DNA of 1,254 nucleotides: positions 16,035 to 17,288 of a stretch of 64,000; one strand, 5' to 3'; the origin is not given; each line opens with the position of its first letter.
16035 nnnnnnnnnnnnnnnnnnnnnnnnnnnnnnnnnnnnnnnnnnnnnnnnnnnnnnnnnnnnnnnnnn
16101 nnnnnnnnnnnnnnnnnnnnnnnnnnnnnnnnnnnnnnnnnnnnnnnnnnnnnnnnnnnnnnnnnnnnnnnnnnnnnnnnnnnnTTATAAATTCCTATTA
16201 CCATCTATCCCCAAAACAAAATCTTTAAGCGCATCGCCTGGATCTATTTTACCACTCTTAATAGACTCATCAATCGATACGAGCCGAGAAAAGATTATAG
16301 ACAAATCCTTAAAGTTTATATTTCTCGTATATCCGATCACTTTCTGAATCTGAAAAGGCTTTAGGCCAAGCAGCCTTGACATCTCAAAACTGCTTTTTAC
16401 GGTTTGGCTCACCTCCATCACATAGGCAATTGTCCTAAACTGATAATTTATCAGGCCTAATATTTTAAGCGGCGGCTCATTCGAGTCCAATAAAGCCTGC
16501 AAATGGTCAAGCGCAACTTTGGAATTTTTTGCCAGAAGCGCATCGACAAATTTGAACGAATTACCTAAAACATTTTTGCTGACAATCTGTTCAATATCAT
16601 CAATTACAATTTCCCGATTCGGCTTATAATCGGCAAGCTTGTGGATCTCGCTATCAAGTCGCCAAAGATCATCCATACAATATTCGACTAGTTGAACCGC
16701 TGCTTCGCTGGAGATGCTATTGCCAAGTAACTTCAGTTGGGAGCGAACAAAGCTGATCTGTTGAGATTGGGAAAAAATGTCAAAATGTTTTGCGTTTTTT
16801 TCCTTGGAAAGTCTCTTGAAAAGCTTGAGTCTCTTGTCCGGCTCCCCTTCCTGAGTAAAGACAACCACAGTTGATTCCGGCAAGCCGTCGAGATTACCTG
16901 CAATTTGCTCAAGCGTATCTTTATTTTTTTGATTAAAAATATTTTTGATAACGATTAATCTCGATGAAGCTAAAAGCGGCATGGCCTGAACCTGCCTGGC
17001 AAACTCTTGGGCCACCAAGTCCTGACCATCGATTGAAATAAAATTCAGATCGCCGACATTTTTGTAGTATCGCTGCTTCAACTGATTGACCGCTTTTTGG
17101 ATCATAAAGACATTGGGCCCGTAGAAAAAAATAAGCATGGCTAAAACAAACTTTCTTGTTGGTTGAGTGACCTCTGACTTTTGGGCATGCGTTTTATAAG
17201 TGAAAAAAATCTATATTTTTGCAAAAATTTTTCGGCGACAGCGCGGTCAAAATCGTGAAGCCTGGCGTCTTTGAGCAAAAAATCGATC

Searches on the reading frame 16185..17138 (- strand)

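Call 97: search_protein_families(library=pfam, proteins=[L180:6593-7015:-, L180:75-485:+, L180:599-967:+], max_evalue=1)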
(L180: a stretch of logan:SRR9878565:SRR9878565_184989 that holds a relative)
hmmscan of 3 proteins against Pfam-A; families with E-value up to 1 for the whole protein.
L180:6593-7015:- (140 aa): 0 families

L180:75-485:+ (136 aa): 2 families
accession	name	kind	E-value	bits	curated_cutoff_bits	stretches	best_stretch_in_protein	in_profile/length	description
PF21547.3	TTI1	-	0.045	14.1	27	1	60-99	2-41/90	TELO2-interacting protein 1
PF18674.7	TarS_C1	-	0.22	12.1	26.3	1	48-95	88-135/147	TarS beta-glycosyltransferase C-terminal domain 1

L180:599-967:+ (122 aa): 0 families

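Call 98: search_protein_families(library=phrogs, proteins=[L180:6593-7015:-, L180:6330-6596:-, L170:7477-7770:-, L168:7284-7577:-, L180:75-485:+, L180:599-967:+], max_evalue=1)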
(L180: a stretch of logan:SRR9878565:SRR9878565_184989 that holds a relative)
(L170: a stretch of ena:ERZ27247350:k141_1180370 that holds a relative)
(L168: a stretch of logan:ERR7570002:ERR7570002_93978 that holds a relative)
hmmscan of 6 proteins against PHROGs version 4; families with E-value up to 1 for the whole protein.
L180:6593-7015:- (140 aa): 2 families
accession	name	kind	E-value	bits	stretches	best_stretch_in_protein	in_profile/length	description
phrog_15976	-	tail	0.079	14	1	64-113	27-72/167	tail assembly chaperone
phrog_31206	-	unknown function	0.36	11.4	0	40-65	17-39/44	-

L180:6330-6596:- (88 aa): 0 families

L170:7477-7770:- (97 aa): 0 families

L168:7284-7577:- (97 aa): 1 family
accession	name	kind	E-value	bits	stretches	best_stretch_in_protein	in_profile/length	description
phrog_6506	-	transcription regulation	0.11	13.6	1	2-15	7-20/59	Arc-like repressor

L180:75-485:+ (136 aa): 2 families
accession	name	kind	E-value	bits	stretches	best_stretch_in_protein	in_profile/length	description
phrog_755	-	DNA, RNA and nucleotide metabolism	0.092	13.3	1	51-96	71-116/156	RNA ligase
phrog_33343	-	unknown function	0.099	13.5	1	53-95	7-48/146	-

L180:599-967:+ (122 aa): 0 families
